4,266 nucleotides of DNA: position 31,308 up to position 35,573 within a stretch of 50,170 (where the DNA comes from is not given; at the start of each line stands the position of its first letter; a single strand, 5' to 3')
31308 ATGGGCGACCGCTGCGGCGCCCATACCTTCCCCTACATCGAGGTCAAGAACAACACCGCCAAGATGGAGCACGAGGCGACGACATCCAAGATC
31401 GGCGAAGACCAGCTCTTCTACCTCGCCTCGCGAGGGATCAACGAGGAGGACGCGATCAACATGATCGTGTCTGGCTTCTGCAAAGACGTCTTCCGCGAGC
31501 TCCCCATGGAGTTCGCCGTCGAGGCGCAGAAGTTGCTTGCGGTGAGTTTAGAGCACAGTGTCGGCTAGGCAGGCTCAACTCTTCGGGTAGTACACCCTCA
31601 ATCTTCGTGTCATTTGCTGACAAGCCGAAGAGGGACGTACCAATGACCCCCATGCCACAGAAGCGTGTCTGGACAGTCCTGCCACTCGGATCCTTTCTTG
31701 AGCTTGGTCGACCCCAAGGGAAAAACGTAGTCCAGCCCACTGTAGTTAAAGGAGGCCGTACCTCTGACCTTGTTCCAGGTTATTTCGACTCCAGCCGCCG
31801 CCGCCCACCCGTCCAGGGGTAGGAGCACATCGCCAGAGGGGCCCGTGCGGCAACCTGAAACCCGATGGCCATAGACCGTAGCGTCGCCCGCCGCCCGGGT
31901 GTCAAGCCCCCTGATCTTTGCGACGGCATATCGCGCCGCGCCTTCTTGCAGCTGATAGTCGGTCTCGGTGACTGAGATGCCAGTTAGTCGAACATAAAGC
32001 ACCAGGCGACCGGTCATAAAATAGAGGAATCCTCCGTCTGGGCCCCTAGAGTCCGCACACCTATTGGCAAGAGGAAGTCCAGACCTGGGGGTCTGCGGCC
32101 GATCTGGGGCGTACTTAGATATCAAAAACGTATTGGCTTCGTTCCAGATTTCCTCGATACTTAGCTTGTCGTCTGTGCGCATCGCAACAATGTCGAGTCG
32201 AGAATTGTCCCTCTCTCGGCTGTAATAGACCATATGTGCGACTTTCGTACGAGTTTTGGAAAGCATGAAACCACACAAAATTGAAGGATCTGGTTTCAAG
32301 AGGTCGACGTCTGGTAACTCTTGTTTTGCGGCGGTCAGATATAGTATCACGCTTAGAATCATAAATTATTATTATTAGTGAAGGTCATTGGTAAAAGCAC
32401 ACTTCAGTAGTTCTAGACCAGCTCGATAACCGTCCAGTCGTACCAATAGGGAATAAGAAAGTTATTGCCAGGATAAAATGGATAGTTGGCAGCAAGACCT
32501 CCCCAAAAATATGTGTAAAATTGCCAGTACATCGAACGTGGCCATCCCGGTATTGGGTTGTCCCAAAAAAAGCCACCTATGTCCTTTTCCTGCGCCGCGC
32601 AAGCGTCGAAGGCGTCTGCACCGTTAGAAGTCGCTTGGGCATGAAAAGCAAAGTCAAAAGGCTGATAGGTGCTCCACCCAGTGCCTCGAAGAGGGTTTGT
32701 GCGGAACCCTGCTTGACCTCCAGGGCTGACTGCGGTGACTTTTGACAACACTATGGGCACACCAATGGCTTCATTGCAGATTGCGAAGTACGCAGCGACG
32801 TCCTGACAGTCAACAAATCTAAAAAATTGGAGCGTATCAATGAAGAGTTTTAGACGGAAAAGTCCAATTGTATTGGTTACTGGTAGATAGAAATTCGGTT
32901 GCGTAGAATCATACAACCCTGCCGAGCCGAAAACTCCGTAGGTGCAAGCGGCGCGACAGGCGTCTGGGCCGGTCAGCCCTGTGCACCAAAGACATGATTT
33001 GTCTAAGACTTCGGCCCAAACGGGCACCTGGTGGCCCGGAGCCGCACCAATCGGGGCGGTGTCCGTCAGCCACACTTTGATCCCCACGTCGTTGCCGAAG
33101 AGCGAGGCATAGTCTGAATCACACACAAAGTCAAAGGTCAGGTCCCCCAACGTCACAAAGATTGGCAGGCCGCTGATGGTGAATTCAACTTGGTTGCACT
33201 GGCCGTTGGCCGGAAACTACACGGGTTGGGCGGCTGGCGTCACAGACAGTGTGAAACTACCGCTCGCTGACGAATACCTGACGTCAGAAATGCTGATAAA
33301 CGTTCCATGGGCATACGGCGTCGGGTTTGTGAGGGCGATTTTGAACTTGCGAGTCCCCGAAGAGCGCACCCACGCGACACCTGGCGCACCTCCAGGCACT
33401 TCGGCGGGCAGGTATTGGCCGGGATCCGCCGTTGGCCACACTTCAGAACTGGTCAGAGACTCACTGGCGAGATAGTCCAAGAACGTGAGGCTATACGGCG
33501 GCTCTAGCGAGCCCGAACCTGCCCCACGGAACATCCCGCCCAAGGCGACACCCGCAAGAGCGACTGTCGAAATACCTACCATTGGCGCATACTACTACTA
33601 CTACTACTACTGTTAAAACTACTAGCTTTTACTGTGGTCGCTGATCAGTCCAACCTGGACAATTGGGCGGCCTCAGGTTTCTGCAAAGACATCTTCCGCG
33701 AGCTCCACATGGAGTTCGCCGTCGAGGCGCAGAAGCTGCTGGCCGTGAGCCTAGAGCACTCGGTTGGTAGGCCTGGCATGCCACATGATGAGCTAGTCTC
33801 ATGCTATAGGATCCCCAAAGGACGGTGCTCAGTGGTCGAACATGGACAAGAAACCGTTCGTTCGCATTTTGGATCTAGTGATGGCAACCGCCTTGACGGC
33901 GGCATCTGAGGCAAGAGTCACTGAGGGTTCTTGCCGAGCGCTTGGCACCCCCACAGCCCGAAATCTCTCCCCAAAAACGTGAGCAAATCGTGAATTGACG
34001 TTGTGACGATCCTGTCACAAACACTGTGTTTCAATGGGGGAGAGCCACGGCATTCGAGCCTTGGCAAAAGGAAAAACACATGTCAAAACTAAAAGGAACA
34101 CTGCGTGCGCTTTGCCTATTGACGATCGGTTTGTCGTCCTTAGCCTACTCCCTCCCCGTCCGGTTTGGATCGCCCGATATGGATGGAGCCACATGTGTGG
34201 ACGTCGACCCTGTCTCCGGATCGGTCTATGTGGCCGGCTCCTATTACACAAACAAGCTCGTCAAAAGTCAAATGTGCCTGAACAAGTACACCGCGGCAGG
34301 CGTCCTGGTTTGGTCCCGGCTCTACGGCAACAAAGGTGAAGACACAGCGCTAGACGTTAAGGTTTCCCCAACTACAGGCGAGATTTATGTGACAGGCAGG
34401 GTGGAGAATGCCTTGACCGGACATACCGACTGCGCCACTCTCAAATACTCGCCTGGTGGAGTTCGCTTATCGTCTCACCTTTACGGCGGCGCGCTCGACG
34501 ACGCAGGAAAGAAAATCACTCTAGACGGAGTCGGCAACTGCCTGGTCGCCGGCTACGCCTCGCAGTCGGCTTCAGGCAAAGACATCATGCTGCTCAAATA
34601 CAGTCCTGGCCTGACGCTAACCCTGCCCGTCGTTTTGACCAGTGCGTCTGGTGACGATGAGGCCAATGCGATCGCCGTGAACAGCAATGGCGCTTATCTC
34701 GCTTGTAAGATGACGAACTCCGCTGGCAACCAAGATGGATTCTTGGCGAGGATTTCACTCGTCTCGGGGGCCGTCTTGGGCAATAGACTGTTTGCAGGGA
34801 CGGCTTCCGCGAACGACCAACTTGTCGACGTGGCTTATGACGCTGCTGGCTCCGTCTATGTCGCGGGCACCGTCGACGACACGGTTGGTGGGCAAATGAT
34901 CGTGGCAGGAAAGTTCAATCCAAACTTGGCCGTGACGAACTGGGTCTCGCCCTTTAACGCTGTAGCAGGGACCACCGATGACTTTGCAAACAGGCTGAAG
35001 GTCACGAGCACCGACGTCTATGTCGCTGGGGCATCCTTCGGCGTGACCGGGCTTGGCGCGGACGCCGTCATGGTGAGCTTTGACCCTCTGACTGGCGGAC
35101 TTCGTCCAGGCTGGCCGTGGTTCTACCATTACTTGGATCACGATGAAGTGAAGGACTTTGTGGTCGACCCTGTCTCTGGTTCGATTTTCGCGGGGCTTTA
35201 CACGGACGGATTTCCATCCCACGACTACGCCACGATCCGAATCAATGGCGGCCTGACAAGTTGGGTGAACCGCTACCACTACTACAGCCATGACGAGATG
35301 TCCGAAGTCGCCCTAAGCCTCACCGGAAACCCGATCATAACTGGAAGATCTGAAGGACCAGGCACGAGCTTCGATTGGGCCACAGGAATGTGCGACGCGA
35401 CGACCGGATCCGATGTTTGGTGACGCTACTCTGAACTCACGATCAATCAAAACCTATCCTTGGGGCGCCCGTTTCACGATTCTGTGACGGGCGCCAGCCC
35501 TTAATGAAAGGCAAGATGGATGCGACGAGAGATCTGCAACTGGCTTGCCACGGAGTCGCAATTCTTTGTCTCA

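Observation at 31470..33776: Duplicated sufB 3' end brackets a 2.1-kb low-GC insert with no recombinase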

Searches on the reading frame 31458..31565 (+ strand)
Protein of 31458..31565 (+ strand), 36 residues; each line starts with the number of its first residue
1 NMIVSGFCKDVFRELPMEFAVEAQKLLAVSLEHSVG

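Call 38: search_dna_similar(query=window:31458-31565:+, collection=phages, mode=protein, max_evalue=0.01)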
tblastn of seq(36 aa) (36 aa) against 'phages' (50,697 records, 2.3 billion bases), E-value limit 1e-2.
Records with a match: 18; places in all: 18; records where one place covers at least 80% of the query: 18.
Best place of each record, by identity: 60-80% 2; <60% 16.
By first word of the organism name: Listeria 6; Staphylococcus 6; Bacteriophage 3; Enterococcus 2; Microcystis 1.
By host as written in the record: - 6; Listeria monocytogenes 6; Staphylococcus aureus 3; Microcystis sp. SG03 1; Enterococcus faecalis 1; Staphylococcus aureus ISU935 1.
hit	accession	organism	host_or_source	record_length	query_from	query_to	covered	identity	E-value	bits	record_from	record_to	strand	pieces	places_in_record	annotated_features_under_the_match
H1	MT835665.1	Bacteriophage sp.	human fecal samples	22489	2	36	97%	71.4%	1e-9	56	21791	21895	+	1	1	record has no annotation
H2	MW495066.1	Microcystis phage MaAM05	Microcystis sp. SG03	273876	3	36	94%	73.5%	2e-10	58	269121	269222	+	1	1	sufB: FeS cluster assembly protein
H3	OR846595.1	Enterococcus phage Efs 1-1-1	Enterococcus faecalis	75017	2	36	97%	51.4%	1e-4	41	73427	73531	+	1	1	record has no annotation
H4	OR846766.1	Listeria phage LM 4-11-1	Listeria monocytogenes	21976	2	36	97%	51.4%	1e-4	41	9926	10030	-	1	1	record has no annotation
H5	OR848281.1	Listeria phage LM 4-14-1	Listeria monocytogenes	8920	2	36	97%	51.4%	1e-4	41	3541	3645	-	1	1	record has no annotation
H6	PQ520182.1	Enterococcus phage IME_EF3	-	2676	2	36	97%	51.4%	1e-4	41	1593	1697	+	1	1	record has no annotation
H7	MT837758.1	Bacteriophage sp.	human fecal samples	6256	3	36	94%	50.0%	2e-4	41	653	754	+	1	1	record has no annotation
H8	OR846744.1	Listeria phage LM 4-11-1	Listeria monocytogenes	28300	2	36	97%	48.6%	3e-4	40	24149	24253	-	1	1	record has no annotation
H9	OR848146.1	Listeria phage LM 4-14-1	Listeria monocytogenes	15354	2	36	97%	48.6%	3e-4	40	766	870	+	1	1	record has no annotation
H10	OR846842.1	Listeria phage LM 4-11-1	Listeria monocytogenes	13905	2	36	97%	48.6%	3e-4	40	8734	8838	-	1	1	record has no annotation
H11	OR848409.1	Listeria phage LM 4-14-1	Listeria monocytogenes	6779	2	36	97%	48.6%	3e-4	40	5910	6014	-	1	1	record has no annotation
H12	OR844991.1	Staphylococcus phage SA 1306 Kay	Staphylococcus aureus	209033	2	36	97%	48.6%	6e-4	39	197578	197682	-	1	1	record has no annotation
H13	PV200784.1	Staphylococcus phage ISU935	Staphylococcus aureus ISU935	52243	2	36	97%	48.6%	6e-4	39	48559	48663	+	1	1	Fe-S cluster assembly protein SufB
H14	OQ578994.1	Staphylococcus phage phiST9-B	Staphylococcus aureus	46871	2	36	97%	48.6%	6e-4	39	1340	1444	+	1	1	iron-sulfur cluster assembly protein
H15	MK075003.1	Staphylococcus phage phiSP44-1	canine skin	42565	2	36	97%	48.6%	6e-4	39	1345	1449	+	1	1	iron-sulfur cluster assembly protein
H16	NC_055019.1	Staphylococcus phage phiSP44-1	canine skin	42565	2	36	97%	48.6%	6e-4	39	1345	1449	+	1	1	Fe-S cluster assembly protein SufB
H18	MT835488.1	Bacteriophage sp.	human fecal samples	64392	3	36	94%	44.1%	2e-3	38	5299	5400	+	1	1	record has no annotation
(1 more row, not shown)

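Call 42: get_annotated_region(hit=H16, flank=3000)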
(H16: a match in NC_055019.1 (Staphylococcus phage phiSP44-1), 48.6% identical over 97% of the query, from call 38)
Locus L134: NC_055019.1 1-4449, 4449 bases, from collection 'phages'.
description: Staphylococcus phage phiSP44-1, complete genome.
organism: Staphylococcus phage phiSP44-1 (NCBI taxid 2491321)
taxonomy: Viruses; Duplodnaviria; Heunggongvirae; Uroviricota; Caudoviricetes; Coventryvirus; Coventryvirus SP441
host: -; source: canine skin; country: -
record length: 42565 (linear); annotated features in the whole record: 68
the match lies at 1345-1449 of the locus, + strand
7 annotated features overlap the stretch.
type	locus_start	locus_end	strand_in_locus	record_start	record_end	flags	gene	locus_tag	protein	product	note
CDS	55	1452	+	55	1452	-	-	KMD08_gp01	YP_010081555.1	Fe-S cluster assembly protein SufB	Iron-sulfur cluster assembly protein SufB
repeat_region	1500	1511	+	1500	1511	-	-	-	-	-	-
CDS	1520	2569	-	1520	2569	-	-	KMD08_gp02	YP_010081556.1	site-specific integrase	-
CDS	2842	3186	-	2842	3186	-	-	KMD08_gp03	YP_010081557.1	DUF3969 family protein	Hypothetical protein SAV1802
CDS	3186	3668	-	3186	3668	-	-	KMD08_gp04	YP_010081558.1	Rhs family protein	-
CDS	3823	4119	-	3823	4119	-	-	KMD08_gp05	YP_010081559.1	TM2 domain-containing protein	-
CDS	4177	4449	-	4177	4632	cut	-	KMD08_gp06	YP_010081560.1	metallo-protease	-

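Call 95: get_annotated_region(hit=H1, flank=6000)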
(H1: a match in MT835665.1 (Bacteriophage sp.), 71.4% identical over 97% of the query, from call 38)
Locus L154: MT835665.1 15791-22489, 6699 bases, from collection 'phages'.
description: UNVERIFIED: Bacteriophage sp. clone scaffold_399 genomic sequence.
organism: Bacteriophage sp. (NCBI taxid 38018)
taxonomy: Viruses
host: -; source: human fecal samples; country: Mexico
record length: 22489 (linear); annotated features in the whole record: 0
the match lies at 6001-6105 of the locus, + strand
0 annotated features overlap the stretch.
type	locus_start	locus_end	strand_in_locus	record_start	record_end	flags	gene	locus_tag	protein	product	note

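Call 96: get_annotated_region(hit=H18, flank=6000)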
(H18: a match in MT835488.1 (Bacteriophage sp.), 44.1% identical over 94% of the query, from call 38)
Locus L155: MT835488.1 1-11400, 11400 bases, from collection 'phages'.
description: UNVERIFIED: Bacteriophage sp. clone scaffold_26 genomic sequence.
organism: Bacteriophage sp. (NCBI taxid 38018)
taxonomy: Viruses
host: -; source: human fecal samples; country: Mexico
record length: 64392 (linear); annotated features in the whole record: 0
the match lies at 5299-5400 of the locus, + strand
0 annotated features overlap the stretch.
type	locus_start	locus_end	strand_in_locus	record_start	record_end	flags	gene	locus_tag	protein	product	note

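Call 97: get_annotated_region(hit=H7, flank=6000)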
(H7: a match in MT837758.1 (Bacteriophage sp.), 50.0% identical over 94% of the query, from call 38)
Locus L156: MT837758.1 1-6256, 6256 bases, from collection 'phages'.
description: UNVERIFIED: Bacteriophage sp. clone scaffold_5682 genomic sequence.
organism: Bacteriophage sp. (NCBI taxid 38018)
taxonomy: Viruses
host: -; source: human fecal samples; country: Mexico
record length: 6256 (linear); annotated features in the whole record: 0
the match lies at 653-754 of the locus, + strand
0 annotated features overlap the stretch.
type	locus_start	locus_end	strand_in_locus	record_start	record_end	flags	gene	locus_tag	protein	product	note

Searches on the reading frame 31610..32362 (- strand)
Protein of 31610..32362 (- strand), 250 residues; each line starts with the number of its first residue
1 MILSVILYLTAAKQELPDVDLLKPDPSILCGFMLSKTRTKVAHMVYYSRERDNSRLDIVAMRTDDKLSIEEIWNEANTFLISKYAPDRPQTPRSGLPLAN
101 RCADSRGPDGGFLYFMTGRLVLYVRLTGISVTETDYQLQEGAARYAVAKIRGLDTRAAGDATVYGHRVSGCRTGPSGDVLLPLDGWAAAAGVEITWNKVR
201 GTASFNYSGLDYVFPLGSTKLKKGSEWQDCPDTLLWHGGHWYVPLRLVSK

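Call 9: search_protein_families(library=pfam, proteins=[window:31610-32362:-], max_evalue=0.01)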
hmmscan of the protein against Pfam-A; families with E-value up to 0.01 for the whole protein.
window:31610-32362:- (250 aa): 1 family
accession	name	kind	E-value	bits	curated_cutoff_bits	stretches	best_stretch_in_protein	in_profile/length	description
PF07833.16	Cu_amine_oxidN1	-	4.2e-05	23.9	24.2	1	177-249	18-90/108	Copper amine oxidase N-terminal domain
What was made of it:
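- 31610..32362 (-): Cargo gene A: 250-aa protein of unknown function, convergent with sufB. The only hit is a weak Cu_amine_oxidN1 match (E=4e-5, just below Pfam's cut-off; call 9).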

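Call 11: find_encoding_contigs(protein=window:31610-32362:-, flank=10000, max_places=10)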
Protein window:31610-32362:- (250 aa): no gene with exactly this product is on record in the collection.

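Call 84: search_protein_families(library=ncbifam, proteins=[window:31610-32362:-], max_evalue=0.01)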
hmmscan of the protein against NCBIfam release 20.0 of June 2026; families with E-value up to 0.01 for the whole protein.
window:31610-32362:- (250 aa): 0 families

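Call 85: search_protein_families(library=phrogs, proteins=[window:31610-32362:-], max_evalue=0.01)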
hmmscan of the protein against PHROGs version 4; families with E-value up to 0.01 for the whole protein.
window:31610-32362:- (250 aa): 0 families
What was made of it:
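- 31610..32362 (-): NCBIfam and PHROGs give nothing (calls 84, 85).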

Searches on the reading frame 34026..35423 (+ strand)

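Call 9: search_protein_families(library=pfam, proteins=[window:34026-35423:+], max_evalue=0.01)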
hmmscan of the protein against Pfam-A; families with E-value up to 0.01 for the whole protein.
window:34026-35423:+ (465 aa): 0 families

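Call 84: search_protein_families(library=ncbifam, proteins=[window:34026-35423:+], max_evalue=0.01)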
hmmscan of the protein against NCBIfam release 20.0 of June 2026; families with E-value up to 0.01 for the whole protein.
window:34026-35423:+ (465 aa): 2 families
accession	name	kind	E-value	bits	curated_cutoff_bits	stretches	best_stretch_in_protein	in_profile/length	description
TIGR02608.1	delta_60_rpt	domain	3e-10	39.8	76.5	0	159-194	1-36/55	delta-60 repeat domain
NF047494.1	Lepto_SBBP_lipo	equivalog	1.7e-08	33.6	400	1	68-186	85-215/466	SBBP repeat beta-propeller lipoprotein, LipL53 family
